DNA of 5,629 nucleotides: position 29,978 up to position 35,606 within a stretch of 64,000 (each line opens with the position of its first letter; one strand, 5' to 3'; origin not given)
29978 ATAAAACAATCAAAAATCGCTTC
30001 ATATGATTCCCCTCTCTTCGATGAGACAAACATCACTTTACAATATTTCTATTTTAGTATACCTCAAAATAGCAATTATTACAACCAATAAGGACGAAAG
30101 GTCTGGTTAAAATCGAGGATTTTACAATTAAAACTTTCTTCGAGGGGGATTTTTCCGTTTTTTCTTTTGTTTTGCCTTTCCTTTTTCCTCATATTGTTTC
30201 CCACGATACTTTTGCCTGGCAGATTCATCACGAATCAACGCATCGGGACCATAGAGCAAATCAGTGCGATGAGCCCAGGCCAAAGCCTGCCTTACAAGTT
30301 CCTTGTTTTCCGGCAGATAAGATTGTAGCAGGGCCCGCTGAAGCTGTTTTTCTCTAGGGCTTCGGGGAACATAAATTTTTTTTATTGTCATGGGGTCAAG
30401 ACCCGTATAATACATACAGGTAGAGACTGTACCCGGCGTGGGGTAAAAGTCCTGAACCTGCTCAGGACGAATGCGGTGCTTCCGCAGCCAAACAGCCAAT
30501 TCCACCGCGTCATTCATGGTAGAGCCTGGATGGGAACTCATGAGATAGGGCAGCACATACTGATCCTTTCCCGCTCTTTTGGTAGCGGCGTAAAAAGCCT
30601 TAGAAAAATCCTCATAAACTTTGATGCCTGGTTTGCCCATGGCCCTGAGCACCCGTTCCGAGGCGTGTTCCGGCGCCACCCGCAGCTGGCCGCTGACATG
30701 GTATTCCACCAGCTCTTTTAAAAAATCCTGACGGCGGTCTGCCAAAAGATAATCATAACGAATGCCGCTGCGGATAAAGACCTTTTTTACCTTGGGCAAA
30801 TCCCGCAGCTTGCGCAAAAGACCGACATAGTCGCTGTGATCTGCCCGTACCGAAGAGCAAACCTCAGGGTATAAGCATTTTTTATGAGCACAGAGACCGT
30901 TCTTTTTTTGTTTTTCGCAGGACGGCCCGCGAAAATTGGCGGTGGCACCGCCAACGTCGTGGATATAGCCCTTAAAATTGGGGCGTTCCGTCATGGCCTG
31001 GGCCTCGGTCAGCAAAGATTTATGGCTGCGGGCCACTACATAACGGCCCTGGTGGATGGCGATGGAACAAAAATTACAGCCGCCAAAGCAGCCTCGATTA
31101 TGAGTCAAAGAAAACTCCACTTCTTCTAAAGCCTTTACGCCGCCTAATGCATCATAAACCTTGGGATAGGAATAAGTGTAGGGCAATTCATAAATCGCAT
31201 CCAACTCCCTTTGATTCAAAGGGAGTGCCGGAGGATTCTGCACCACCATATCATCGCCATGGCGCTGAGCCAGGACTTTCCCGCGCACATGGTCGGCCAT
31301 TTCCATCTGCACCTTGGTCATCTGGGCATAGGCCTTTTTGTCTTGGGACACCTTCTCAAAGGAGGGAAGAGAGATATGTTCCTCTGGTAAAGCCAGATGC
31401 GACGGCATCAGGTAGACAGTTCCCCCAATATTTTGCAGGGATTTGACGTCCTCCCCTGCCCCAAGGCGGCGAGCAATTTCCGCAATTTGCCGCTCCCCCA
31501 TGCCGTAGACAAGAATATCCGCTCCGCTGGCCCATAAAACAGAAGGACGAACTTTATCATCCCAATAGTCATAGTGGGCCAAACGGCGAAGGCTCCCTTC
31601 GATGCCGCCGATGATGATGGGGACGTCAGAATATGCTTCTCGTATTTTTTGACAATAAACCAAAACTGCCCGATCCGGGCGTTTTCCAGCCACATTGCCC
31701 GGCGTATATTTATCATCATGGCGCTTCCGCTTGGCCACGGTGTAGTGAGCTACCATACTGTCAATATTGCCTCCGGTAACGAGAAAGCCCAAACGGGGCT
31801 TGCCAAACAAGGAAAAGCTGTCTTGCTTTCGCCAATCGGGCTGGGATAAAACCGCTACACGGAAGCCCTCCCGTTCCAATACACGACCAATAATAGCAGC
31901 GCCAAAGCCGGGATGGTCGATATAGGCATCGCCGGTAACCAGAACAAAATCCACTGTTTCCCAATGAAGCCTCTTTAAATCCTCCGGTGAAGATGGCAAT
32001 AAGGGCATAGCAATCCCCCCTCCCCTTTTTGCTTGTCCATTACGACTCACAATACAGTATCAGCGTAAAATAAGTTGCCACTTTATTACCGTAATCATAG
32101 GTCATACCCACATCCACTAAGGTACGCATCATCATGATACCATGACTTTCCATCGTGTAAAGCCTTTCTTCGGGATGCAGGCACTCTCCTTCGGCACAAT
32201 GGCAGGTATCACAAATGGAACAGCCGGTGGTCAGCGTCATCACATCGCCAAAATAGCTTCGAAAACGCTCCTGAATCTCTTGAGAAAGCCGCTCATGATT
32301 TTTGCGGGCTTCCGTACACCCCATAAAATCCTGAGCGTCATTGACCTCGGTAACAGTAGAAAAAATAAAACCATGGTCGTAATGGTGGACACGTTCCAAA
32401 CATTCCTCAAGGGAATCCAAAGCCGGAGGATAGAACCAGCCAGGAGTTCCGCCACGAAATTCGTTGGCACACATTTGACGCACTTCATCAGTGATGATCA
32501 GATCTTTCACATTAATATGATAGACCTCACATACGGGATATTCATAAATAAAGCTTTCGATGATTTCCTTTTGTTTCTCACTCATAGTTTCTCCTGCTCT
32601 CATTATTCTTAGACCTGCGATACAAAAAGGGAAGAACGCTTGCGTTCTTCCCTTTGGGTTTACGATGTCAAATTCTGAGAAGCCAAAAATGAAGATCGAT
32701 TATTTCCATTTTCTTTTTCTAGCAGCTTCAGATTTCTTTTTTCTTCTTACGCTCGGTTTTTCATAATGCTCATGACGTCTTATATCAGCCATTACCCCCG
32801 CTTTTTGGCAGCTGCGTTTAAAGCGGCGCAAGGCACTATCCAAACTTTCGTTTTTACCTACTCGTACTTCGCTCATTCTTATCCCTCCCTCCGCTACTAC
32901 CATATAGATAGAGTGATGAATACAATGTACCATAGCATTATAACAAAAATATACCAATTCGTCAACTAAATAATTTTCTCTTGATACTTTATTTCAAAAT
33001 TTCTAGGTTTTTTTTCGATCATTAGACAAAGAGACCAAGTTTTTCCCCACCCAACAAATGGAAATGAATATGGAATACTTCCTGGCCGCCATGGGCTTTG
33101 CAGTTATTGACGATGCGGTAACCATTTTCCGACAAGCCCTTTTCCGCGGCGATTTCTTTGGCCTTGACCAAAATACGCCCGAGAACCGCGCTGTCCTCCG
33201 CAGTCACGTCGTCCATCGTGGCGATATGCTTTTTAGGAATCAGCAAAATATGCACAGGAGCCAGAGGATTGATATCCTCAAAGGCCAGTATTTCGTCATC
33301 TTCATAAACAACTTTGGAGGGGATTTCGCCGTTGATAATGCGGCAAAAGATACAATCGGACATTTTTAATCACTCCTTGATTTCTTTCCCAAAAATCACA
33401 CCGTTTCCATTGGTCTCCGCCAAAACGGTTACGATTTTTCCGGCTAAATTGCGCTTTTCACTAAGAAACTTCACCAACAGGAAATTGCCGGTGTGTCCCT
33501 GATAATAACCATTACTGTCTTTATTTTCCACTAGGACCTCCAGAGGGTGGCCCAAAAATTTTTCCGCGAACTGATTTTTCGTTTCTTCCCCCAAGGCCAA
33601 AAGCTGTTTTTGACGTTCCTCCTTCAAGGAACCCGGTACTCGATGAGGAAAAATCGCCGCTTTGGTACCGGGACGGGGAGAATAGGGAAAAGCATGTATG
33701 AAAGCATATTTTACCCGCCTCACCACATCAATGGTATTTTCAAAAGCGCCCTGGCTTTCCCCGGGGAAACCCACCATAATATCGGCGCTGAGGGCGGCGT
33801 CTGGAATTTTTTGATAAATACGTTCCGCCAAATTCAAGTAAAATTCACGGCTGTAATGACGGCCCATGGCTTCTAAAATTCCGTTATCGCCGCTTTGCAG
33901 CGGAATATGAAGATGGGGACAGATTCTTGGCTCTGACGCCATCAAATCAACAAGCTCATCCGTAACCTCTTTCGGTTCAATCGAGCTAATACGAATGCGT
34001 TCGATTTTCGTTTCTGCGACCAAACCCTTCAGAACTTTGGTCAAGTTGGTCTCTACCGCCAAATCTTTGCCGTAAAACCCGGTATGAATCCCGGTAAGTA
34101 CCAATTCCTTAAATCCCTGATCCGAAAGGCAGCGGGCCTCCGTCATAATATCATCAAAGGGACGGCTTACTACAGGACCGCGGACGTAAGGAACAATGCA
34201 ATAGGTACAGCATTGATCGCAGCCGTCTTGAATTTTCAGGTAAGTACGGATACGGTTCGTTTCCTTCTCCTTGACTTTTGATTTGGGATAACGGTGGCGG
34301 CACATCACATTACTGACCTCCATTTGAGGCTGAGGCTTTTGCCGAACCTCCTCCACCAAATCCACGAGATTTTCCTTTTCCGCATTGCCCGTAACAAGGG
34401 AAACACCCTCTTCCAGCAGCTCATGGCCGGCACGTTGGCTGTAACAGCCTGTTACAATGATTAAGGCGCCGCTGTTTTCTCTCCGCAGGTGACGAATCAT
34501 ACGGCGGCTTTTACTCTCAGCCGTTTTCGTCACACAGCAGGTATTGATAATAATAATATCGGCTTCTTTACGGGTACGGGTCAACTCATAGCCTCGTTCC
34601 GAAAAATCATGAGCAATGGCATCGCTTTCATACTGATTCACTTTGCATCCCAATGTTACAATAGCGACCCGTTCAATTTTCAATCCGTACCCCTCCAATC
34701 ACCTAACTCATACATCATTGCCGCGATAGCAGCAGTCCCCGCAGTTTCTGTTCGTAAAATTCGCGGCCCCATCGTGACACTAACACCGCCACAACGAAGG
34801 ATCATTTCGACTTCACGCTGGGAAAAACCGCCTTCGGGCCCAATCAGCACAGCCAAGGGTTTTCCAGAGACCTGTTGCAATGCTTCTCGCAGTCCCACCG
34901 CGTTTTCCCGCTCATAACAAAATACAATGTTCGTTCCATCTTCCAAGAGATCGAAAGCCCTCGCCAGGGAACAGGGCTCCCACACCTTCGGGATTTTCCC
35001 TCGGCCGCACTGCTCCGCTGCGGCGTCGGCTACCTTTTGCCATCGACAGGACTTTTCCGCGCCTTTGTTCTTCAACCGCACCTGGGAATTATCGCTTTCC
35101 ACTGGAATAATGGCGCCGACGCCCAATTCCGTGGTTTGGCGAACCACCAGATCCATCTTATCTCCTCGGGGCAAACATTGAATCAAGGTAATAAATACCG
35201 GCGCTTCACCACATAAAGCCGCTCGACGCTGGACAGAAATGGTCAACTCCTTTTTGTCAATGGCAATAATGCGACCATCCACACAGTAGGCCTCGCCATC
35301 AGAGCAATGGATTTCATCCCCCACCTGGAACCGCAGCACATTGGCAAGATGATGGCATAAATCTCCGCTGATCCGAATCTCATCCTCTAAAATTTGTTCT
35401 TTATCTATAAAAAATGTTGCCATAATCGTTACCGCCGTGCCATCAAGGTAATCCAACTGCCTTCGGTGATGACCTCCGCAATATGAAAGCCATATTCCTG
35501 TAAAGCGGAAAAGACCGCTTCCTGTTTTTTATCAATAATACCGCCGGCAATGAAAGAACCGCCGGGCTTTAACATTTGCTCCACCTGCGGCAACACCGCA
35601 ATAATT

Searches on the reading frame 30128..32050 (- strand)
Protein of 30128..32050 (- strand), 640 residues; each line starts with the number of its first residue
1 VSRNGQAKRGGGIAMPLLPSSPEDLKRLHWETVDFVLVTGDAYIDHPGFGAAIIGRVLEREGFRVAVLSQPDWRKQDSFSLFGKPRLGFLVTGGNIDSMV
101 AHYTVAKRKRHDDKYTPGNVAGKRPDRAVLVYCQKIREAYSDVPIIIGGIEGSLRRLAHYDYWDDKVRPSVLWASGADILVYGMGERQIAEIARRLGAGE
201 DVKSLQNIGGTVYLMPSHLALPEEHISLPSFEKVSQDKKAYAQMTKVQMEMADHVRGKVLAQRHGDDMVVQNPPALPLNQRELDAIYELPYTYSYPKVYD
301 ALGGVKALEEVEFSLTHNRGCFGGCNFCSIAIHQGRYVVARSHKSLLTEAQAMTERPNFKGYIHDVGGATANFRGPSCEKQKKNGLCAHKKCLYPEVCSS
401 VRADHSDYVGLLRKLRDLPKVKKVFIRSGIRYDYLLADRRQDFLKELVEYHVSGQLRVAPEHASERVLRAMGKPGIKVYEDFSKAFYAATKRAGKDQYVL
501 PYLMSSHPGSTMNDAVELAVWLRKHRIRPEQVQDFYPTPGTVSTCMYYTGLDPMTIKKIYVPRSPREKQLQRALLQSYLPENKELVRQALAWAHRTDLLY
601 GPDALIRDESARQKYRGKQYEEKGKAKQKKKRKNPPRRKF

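Call 75: search_protein_families(library=pfam, proteins=[window:30128-32050:-], max_evalue=0.00001)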
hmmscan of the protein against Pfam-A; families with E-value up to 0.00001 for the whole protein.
window:30128-32050:- (640 aa): 3 families
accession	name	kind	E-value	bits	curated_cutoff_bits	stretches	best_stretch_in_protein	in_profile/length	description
PF08497.15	Radical_SAM_N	-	6.5e-128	426.7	25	1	18-314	2-301/301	Radical SAM N-terminal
PF11842.13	DUF3362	-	1.5e-19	71.2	27.6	1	530-629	1-103/151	Domain of unknown function (DUF3362)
PF04055.27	Radical_SAM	-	7.4e-08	33.2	29.5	1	316-519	2-163/166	Radical SAM superfamily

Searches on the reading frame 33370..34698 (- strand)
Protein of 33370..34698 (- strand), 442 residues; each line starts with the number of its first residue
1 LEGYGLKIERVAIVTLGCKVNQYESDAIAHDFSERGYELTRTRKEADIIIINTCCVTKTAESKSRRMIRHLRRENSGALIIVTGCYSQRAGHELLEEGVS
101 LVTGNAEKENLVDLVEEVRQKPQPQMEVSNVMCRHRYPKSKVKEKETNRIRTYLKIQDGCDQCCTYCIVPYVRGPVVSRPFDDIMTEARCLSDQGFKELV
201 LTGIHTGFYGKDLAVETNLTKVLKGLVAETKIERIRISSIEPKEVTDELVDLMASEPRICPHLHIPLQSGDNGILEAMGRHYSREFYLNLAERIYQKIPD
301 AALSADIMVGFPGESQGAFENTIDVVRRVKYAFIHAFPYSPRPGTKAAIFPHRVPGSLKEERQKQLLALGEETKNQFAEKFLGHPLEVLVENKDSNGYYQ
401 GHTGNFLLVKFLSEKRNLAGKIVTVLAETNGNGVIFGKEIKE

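Call 77: search_protein_families(library=pfam, proteins=[window:33370-34698:-], max_evalue=0.00001)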
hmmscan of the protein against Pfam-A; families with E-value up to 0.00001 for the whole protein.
window:33370-34698:- (442 aa): 2 families
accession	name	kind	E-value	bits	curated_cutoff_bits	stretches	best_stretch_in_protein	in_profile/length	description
PF00919.26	UPF0004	-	4.1e-28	97.7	27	1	10-98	1-90/98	Uncharacterized protein family UPF0004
PF04055.27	Radical_SAM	-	1.7e-22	80.8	29.5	1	155-324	2-164/166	Radical SAM superfamily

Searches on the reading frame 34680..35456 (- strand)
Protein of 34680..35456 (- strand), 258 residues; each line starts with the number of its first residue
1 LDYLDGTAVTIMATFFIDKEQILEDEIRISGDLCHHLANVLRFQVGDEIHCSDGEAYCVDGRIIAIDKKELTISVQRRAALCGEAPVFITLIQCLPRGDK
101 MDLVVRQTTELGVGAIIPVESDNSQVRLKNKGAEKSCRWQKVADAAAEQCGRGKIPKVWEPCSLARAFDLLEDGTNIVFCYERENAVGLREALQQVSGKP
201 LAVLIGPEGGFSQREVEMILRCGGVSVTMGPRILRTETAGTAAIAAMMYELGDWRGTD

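Call 75: search_protein_families(library=pfam, proteins=[window:34680-35456:-], max_evalue=0.00001)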
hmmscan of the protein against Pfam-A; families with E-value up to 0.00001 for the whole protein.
window:34680-35456:- (258 aa): 2 families
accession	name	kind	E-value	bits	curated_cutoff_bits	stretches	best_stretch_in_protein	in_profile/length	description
PF04452.19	Methyltrans_RNA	-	3.2e-49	167.1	23.9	1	84-248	2-165/165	RNA methyltransferase domain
PF20260.4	PUA_4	-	4e-10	40.1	23.9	1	31-75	3-47/48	RNA methyltransferase PUA domain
